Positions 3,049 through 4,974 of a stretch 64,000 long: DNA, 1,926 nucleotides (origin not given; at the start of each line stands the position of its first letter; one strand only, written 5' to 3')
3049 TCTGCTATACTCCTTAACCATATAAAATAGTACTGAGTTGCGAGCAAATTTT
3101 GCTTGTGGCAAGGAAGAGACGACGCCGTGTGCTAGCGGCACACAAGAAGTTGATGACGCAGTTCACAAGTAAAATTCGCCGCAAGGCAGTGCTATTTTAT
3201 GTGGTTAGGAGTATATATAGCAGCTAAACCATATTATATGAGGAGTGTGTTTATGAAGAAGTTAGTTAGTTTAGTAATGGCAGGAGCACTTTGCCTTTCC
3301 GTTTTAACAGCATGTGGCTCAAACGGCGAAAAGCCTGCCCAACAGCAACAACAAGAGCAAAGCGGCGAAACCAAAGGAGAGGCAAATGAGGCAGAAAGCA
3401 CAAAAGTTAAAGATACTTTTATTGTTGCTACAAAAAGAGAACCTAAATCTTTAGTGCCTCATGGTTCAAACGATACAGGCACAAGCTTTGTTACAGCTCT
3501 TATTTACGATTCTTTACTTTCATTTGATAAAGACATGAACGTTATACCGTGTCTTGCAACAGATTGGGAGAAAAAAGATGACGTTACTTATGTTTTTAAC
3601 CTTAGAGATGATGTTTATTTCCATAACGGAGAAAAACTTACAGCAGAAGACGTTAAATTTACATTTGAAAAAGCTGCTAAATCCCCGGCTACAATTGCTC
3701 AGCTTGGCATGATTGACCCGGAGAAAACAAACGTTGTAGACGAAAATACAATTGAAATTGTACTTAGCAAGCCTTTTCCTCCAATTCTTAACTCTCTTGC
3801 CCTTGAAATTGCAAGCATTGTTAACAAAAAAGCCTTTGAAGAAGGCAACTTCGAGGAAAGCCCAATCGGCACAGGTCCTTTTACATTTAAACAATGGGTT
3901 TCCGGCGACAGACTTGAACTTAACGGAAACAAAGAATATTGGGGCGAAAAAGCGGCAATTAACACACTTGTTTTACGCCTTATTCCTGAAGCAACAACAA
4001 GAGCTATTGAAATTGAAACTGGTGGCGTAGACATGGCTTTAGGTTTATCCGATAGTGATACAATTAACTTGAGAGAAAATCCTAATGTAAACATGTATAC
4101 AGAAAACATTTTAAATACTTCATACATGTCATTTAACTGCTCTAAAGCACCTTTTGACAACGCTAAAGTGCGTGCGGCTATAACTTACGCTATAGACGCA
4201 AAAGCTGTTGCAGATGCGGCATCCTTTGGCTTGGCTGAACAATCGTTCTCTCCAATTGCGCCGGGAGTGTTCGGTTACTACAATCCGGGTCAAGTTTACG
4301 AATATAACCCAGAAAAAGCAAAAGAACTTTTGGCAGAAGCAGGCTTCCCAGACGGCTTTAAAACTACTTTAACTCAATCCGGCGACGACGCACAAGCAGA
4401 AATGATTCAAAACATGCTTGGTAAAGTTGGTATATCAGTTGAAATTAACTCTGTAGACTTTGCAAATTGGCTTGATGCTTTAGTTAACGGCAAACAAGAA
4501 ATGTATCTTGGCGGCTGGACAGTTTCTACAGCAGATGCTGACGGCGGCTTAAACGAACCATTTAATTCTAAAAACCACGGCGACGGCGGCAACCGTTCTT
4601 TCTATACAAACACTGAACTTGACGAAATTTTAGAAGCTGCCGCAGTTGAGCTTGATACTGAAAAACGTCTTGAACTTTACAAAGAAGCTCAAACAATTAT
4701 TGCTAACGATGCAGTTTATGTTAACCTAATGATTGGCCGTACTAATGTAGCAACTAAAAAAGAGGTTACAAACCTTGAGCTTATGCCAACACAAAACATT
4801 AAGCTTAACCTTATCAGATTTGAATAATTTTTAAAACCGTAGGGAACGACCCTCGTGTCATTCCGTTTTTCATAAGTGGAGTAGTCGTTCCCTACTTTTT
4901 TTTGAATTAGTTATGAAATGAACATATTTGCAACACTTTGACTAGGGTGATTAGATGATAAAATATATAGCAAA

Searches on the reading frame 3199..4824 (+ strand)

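Call 63: search_protein_families(library=pfam, proteins=[window:3199-4824:+], max_evalue=0.00001)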
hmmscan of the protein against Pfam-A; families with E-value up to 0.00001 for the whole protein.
window:3199-4824:+ (542 aa): 1 family
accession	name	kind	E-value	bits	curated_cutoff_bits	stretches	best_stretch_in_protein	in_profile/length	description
PF00496.27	SBP_bac_5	-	1.7e-96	324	32.4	1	115-459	2-365/368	Bacterial extracellular solute-binding proteins, family 5 Middle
